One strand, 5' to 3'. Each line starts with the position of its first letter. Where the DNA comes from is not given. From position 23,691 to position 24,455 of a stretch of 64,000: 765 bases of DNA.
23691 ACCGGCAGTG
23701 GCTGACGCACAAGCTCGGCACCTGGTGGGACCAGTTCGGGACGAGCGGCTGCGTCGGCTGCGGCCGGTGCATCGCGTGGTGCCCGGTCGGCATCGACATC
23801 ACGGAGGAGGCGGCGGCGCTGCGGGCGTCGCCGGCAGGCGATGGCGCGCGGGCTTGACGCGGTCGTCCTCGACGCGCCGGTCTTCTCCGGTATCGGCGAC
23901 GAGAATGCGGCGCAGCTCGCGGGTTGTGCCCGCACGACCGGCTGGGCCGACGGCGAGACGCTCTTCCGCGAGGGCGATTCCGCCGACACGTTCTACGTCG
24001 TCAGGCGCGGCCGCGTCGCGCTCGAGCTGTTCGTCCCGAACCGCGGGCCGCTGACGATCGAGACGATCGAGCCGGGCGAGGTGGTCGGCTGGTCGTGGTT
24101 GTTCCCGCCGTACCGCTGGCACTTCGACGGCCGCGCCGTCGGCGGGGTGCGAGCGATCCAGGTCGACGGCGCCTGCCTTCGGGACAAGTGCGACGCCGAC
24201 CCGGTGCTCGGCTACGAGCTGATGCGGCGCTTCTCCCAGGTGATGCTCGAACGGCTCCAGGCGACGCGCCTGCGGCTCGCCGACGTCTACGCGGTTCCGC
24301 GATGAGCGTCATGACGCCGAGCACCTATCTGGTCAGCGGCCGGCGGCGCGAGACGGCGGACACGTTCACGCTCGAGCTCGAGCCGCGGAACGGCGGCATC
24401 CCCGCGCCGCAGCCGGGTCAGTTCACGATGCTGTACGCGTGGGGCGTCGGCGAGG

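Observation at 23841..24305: HTH-less cyclic-nucleotide-binding domain encoded as a subunit-like ORF inside the hydrogenase operon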

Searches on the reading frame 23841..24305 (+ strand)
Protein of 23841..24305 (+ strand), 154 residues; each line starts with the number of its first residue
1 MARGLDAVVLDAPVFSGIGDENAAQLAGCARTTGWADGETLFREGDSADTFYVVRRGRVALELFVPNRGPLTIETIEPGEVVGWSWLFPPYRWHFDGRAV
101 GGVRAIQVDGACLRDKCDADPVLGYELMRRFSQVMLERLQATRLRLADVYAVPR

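Call 3: search_protein_families(library=pfam, proteins=[window:23841-24305:+], max_evalue=0.01)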
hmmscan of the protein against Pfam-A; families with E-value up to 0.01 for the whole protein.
window:23841-24305:+ (154 aa): 1 family
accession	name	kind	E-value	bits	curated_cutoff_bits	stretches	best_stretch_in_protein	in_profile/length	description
PF00027.35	cNMP_binding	-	7.2e-12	45.6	27.5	1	36-119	5-88/89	Cyclic nucleotide-binding domain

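Call 4: search_protein_families(library=ncbifam, proteins=[window:23841-24305:+], max_evalue=0.01)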
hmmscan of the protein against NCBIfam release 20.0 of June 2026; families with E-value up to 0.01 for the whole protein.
window:23841-24305:+ (154 aa): 5 families
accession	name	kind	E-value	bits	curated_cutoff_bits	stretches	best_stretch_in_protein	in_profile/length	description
NF058543.1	ActPatMycb56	equivalog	2.8e-05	23.1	460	1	14-83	3-71/317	acetyltransferase Pat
NF041163.2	encap_f2b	equivalog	7.1e-05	22.1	400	1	13-129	77-195/450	family 2B encapsulin nanocompartment shell protein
TIGR03896.1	cyc_nuc_ocin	subfamily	0.0032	16.9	161.05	1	36-143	14-125/317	bacteriocin-type transport-associated protein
NF052518.1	TransRegLdrP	equivalog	0.0034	17.4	300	1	38-84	7-53/195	transcriptional regulator LdrP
NF006901.0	PRK09392.1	equivalog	0.0086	15.4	211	0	10-124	10-123/236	transcriptional activator FtrB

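Call 5: find_homologous_proteins(query=window:23841-24302:+, max_evalue=0.001)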
Query window:23841-24302:+ (154 aa): 4649 proteins with E <= 0.001 among 4823 candidates; the best 120 are listed.
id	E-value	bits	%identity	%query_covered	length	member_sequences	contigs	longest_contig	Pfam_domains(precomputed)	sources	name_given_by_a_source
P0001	2.2e-89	315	90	100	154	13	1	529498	PF00027.36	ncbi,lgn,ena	-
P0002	5.1e-89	314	90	100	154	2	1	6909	PF00027.36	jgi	jgi:CRP-like cAMP-binding protein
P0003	2.0e-87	309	88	100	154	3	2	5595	PF00027.36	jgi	jgi:CRP/FNR family transcriptional regulator, cyclic AMP receptor protein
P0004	2.9e-87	308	89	100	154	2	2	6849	PF00027.36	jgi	jgi:CRP/FNR family transcriptional regulator, cyclic AMP receptor protein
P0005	9.8e-84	297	84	100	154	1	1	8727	PF00027.36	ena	-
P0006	1.7e-83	296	87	100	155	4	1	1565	PF00027.36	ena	-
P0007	2.0e-83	296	86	100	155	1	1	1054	PF00027.36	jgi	jgi:CRP-like cAMP-binding protein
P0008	4.9e-82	291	84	100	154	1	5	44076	PF00027.36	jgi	jgi:CRP/FNR family transcriptional regulator, cyclic AMP receptor protein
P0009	3.5e-81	289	83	100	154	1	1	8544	PF00027.36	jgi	jgi:CRP/FNR family transcriptional regulator, cyclic AMP receptor protein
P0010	1.3e-80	287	83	100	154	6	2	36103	PF00027.36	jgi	-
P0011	2.1e-80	286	84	100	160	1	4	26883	PF00027.36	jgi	jgi:CRP/FNR family cyclic AMP-dependent transcriptional regulator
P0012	2.2e-80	286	83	100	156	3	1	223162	PF00027.36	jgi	jgi:CRP/FNR family transcriptional regulator, cyclic AMP receptor protein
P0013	2.4e-80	286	83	99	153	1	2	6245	PF00027.36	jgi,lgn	jgi:CRP/FNR family cyclic AMP-dependent transcriptional regulator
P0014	2.7e-80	286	83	98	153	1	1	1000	PF00027.36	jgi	-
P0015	3.2e-80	286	83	100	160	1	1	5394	PF00027.36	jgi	jgi:CRP/FNR family transcriptional regulator, cyclic AMP receptor protein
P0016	7.5e-80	284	84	100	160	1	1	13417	PF00027.36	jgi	jgi:CRP/FNR family transcriptional regulator, cyclic AMP receptor protein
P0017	8.8e-80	284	81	100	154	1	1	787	PF00027.36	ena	-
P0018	1.1e-79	284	81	100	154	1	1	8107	PF00027.36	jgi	jgi:CRP/FNR family transcriptional regulator, cyclic AMP receptor protein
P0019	2.0e-79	283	82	100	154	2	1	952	PF00027.36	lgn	-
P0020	4.9e-79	282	82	100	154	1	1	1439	PF00027.36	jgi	jgi:CRP/FNR family transcriptional regulator, cyclic AMP receptor protein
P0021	7.5e-79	281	80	100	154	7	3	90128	PF00027.36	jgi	jgi:CRP/FNR family transcriptional regulator, cyclic AMP receptor protein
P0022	1.0e-78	281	82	100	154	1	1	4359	PF00027.36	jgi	jgi:CRP/FNR family transcriptional regulator, cyclic AMP receptor protein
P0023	2.4e-78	280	81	100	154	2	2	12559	PF00027.36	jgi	jgi:CRP/FNR family cyclic AMP-dependent transcriptional regulator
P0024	3.4e-78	279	80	99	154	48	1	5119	PF00027.36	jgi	jgi:CRP/FNR family cyclic AMP-dependent transcriptional regulator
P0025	3.8e-78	279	81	99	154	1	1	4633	PF00027.36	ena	-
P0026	3.9e-78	279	81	100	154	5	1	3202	PF00027.36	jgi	jgi:CRP/FNR family cyclic AMP-dependent transcriptional regulator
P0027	5.7e-78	278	79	98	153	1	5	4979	PF00027.36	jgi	jgi:CRP-like cAMP-binding protein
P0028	6.0e-78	278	80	100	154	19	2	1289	PF00027.36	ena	-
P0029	9.5e-78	278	80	98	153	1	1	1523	PF00027.36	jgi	jgi:CRP/FNR family transcriptional regulator, cyclic AMP receptor protein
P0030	9.6e-78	278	81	100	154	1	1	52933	PF00027.36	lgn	-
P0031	1.6e-77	277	79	100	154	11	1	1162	PF00027.36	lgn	-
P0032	3.8e-77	276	78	99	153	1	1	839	PF00027.36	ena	-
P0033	4.9e-77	275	79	100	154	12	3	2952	PF00027.36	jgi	jgi:CRP/FNR family transcriptional regulator, cyclic AMP receptor protein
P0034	5.1e-77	275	79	100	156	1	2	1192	PF00027.36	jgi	jgi:CRP/FNR family cyclic AMP-dependent transcriptional regulator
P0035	7.7e-77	275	79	100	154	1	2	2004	PF00027.36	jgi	jgi:CRP-like cAMP-binding protein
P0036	9.1e-77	274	78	99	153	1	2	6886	PF00027.36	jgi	jgi:CRP-like cAMP-binding protein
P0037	2.0e-76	273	78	100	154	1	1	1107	PF00027.36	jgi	jgi:CRP-like cAMP-binding protein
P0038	2.4e-76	273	76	100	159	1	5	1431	PF00027.36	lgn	-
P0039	2.6e-76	273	79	100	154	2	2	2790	PF00027.36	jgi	jgi:CRP-like cAMP-binding protein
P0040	4.5e-76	272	77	100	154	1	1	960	PF00027.36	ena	-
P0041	5.5e-76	272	77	100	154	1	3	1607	PF00027.36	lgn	-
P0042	5.7e-76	272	77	100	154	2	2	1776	PF00027.36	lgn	-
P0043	8.4e-76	271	79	100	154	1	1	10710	PF00027.36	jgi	jgi:CRP-like cAMP-binding protein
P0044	1.1e-75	271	77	100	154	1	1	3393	PF00027.36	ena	-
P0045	2.1e-75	270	75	100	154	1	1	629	PF00027.36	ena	-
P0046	2.3e-75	270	78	99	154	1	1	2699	PF00027.36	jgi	jgi:CRP-like cAMP-binding protein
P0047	2.3e-75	270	80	100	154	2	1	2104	PF00027.36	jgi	jgi:CRP/FNR family cyclic AMP-dependent transcriptional regulator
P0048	3.2e-75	269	78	100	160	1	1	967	PF00027.36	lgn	-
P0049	9.4e-75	268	77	100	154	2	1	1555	PF00027.36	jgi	jgi:CRP/FNR family transcriptional regulator, cyclic AMP receptor protein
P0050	1.1e-74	268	77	100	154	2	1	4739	PF00027.36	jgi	jgi:CRP/FNR family transcriptional regulator, cyclic AMP receptor protein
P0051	1.4e-74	267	78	97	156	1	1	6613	PF00027.36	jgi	jgi:CRP/FNR family transcriptional regulator, cyclic AMP receptor protein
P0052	1.5e-74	267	75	99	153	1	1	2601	PF00027.36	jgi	jgi:CRP-like cAMP-binding protein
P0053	2.3e-74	267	76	99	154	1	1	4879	PF00027.36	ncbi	-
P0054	2.4e-74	267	75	100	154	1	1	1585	PF00027.36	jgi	jgi:CRP/FNR family transcriptional regulator, cyclic AMP receptor protein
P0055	9.8e-74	265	75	99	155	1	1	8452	PF00027.36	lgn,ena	-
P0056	1.2e-73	264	77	100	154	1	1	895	PF00027.36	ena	-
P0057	3.1e-73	263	75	99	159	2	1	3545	PF00027.36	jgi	jgi:CRP/FNR family transcriptional regulator, cyclic AMP receptor protein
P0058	3.5e-73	263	75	100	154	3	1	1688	PF00027.36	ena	-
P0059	4.4e-73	262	76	100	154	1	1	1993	PF00027.36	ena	-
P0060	4.9e-73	262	75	100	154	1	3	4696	PF00027.36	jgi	jgi:CRP/FNR family cyclic AMP-dependent transcriptional regulator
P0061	2.6e-72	260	76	98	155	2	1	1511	PF00027.36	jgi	jgi:CRP-like cAMP-binding protein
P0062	3.3e-72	260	75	98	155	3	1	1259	PF00027.36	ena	-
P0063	3.6e-72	259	75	100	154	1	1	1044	PF00027.36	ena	-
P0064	1.7e-71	257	76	96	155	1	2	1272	PF00027.36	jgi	jgi:CRP-like cAMP-binding protein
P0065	3.0e-71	256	75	98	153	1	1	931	PF00027.36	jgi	jgi:CRP/FNR family transcriptional regulator, cyclic AMP receptor protein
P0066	3.9e-71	256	75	98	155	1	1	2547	PF00027.36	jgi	jgi:CRP-like cAMP-binding protein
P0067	5.2e-71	256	79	92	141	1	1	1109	PF00027.36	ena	-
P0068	1.2e-70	254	75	96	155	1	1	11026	PF00027.36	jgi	jgi:CRP-like cAMP-binding protein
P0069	1.9e-70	254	75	98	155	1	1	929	PF00027.36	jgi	jgi:CRP-like cAMP-binding protein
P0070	4.0e-70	253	75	98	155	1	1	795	PF00027.36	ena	-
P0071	9.0e-70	252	76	96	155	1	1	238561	PF00027.36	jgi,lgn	jgi:CRP-like cAMP-binding protein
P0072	2.0e-69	251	74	98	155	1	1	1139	PF00027.36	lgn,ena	-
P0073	1.3e-68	248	74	96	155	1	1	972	PF00027.36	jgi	jgi:CRP-like cAMP-binding protein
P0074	1.3e-68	248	72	96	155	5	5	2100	PF00027.36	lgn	-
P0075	2.2e-68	247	72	98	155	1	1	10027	PF00027.36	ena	-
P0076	2.9e-68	247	79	92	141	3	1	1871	PF00027.36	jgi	jgi:CRP/FNR family cyclic AMP-dependent transcriptional regulator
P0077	4.9e-68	246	72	98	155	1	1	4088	PF00027.36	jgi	jgi:CRP/FNR family transcriptional regulator, cyclic AMP receptor protein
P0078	8.9e-68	245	72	98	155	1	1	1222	PF00027.36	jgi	jgi:CRP/FNR family transcriptional regulator, cyclic AMP receptor protein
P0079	1.7e-67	244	73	96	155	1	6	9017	PF00027.36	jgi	jgi:CRP-like cAMP-binding protein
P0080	1.9e-67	244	72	96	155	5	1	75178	PF00027.36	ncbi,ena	-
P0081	2.0e-67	244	72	96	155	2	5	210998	PF00027.36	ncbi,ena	-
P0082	4.3e-67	243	70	96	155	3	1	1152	PF00027.36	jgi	jgi:CRP/FNR family cyclic AMP-dependent transcriptional regulator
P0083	4.7e-67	243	72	96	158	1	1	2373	PF00027.36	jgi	jgi:CRP/FNR family transcriptional regulator, cyclic AMP receptor protein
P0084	6.4e-67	242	70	96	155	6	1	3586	PF00027.36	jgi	jgi:CRP/FNR family cyclic AMP-dependent transcriptional regulator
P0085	9.6e-67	242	71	96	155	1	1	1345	PF00027.36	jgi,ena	-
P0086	1.0e-66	242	79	87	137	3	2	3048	PF00027.36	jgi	jgi:CRP-like cAMP-binding protein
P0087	1.8e-66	241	72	97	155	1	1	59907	PF00027.36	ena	-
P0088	1.9e-66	241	70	97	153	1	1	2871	PF00027.36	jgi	jgi:CRP/FNR family cyclic AMP-dependent transcriptional regulator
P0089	3.5e-66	240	70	96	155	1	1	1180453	PF00027.36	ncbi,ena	-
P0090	3.9e-66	240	72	97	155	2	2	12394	PF00027.36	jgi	jgi:CRP/FNR family transcriptional regulator, cyclic AMP receptor protein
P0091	6.1e-66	239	70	96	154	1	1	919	PF00027.36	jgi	jgi:CRP-like cAMP-binding protein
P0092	6.9e-66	239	70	96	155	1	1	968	PF00027.36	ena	-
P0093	8.1e-66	239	70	96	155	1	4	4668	PF00027.36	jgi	jgi:CRP/FNR family transcriptional regulator, cyclic AMP receptor protein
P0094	9.7e-66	239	72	96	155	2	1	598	PF00027.36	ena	-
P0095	1.0e-65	238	70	98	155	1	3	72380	PF00027.36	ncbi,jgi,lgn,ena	-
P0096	1.2e-65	238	70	96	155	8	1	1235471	PF00027.36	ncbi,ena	-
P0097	1.2e-65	238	72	96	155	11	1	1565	PF00027.36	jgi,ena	-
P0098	1.3e-65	238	72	97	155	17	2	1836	PF00027.36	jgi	jgi:CRP-like cAMP-binding protein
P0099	1.7e-65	238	71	97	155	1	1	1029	PF00027.36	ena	-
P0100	1.8e-65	238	72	96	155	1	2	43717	PF00027.36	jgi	jgi:CRP-like cAMP-binding protein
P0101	1.8e-65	238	72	97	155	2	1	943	PF00027.36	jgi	jgi:CRP-like cAMP-binding protein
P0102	2.5e-65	237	70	98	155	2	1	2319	PF00027.36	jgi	jgi:CRP/FNR family cyclic AMP-dependent transcriptional regulator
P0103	2.5e-65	237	70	98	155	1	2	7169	PF00027.36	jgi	jgi:CRP/FNR family cyclic AMP-dependent transcriptional regulator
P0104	3.2e-65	237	69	96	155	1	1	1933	PF00027.36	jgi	jgi:CRP-like cAMP-binding protein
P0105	3.3e-65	237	71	99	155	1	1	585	PF00027.36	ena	-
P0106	3.5e-65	237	70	98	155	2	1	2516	PF00027.36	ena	-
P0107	5.2e-65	236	69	97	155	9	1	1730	PF00027.36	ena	-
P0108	5.6e-65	236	71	97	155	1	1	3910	PF00027.36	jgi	jgi:CRP/FNR family transcriptional regulator, cyclic AMP receptor protein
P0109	5.9e-65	236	68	97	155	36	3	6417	PF00027.36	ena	-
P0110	7.5e-65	236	70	96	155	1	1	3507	PF00027.36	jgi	jgi:CRP/FNR family cyclic AMP-dependent transcriptional regulator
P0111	8.3e-65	236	70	96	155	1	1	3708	PF00027.36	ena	-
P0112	1.4e-64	235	69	96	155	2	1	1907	PF00027.36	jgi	jgi:CRP-like cAMP-binding protein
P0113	1.5e-64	235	70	97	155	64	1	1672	PF00027.36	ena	-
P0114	2.3e-64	234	68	98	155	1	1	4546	PF00027.36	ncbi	ncbi:MAG: cyclic nucleotide-binding domain-containing protein [Gaiellaceae bacterium]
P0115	3.1e-64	234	71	95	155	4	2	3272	PF00027.36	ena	-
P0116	3.3e-64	234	68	96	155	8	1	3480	PF00027.36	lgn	-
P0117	3.3e-64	234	70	97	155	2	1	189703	PF00027.36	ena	-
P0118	5.7e-64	233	68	98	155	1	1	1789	PF00027.36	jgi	jgi:CRP-like cAMP-binding protein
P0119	5.8e-64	233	69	96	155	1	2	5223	PF00027.36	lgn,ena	-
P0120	6.7e-64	233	69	96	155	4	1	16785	PF00027.36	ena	-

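Call 9: search_solved_structures(query=window:23841-24302:+, max_evalue=1, show_alignments=4)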
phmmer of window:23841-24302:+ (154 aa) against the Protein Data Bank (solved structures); distinct sequences matched with E-value up to 1: 92 (the best 60 are shown).
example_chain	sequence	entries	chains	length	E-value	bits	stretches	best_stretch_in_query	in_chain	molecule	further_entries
2pqq_A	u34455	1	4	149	9.8e-12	48.3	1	5-133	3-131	Putative transcriptional regulator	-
3mdp_A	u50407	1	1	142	2.9e-11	46.8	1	15-139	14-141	Cyclic nucleotide-binding domain (CNMP-BD) protein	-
9ya0_MA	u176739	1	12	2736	5.7e-11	45.8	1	8-70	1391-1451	PCR12, TGME49_219070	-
3of1_A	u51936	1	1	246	1.9e-08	37.6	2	8-60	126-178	cAMP-dependent protein kinase regulatory subunit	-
3d0s_A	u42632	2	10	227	4.8e-08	36.3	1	5-149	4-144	TRANSCRIPTIONAL REGULATORY PROTEIN | PROBABLE TRANSCRIPTIONAL REGULATORY PROTEIN (PROBABLY CRP/ FNR-FAMILY)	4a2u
3i54_A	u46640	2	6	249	6e-08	36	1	5-149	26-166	Transcriptional regulator, Crp/Fnr family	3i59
5j3u_A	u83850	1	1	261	6e-08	36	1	11-83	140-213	Protein Kinase A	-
3mzh_A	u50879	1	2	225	6.2e-08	35.9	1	5-149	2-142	PROBABLE TRANSCRIPTIONAL REGULATORY PROTEIN (PROBABLY CRP/FNR-FAMILY)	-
3h3u_A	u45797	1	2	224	7.7e-08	35.6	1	6-149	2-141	PROBABLE TRANSCRIPTIONAL REGULATORY PROTEIN (PROBABLY CRP/FNR-FAMILY)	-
3shr_A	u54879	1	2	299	1.3e-07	34.9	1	11-83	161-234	cGMP-dependent protein kinase 1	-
7pza_A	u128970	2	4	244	2e-07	34.3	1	12-90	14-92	Putative cAMP-binding protein-catabolite gene activator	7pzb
4byy_A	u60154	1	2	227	4.4e-07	33.2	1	4-149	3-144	TRANSCRIPTIONAL REGULATOR, CRP/FNR FAMILY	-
3r6s_A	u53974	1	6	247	5.2e-07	32.9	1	4-149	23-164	transcription regulator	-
4cyd_A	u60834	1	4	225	7.7e-07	32.4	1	6-149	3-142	PROBABLE TRANSCRIPTION REGULATOR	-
4z07_A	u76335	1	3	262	1e-06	32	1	11-83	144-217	cGMP-dependent protein kinase 1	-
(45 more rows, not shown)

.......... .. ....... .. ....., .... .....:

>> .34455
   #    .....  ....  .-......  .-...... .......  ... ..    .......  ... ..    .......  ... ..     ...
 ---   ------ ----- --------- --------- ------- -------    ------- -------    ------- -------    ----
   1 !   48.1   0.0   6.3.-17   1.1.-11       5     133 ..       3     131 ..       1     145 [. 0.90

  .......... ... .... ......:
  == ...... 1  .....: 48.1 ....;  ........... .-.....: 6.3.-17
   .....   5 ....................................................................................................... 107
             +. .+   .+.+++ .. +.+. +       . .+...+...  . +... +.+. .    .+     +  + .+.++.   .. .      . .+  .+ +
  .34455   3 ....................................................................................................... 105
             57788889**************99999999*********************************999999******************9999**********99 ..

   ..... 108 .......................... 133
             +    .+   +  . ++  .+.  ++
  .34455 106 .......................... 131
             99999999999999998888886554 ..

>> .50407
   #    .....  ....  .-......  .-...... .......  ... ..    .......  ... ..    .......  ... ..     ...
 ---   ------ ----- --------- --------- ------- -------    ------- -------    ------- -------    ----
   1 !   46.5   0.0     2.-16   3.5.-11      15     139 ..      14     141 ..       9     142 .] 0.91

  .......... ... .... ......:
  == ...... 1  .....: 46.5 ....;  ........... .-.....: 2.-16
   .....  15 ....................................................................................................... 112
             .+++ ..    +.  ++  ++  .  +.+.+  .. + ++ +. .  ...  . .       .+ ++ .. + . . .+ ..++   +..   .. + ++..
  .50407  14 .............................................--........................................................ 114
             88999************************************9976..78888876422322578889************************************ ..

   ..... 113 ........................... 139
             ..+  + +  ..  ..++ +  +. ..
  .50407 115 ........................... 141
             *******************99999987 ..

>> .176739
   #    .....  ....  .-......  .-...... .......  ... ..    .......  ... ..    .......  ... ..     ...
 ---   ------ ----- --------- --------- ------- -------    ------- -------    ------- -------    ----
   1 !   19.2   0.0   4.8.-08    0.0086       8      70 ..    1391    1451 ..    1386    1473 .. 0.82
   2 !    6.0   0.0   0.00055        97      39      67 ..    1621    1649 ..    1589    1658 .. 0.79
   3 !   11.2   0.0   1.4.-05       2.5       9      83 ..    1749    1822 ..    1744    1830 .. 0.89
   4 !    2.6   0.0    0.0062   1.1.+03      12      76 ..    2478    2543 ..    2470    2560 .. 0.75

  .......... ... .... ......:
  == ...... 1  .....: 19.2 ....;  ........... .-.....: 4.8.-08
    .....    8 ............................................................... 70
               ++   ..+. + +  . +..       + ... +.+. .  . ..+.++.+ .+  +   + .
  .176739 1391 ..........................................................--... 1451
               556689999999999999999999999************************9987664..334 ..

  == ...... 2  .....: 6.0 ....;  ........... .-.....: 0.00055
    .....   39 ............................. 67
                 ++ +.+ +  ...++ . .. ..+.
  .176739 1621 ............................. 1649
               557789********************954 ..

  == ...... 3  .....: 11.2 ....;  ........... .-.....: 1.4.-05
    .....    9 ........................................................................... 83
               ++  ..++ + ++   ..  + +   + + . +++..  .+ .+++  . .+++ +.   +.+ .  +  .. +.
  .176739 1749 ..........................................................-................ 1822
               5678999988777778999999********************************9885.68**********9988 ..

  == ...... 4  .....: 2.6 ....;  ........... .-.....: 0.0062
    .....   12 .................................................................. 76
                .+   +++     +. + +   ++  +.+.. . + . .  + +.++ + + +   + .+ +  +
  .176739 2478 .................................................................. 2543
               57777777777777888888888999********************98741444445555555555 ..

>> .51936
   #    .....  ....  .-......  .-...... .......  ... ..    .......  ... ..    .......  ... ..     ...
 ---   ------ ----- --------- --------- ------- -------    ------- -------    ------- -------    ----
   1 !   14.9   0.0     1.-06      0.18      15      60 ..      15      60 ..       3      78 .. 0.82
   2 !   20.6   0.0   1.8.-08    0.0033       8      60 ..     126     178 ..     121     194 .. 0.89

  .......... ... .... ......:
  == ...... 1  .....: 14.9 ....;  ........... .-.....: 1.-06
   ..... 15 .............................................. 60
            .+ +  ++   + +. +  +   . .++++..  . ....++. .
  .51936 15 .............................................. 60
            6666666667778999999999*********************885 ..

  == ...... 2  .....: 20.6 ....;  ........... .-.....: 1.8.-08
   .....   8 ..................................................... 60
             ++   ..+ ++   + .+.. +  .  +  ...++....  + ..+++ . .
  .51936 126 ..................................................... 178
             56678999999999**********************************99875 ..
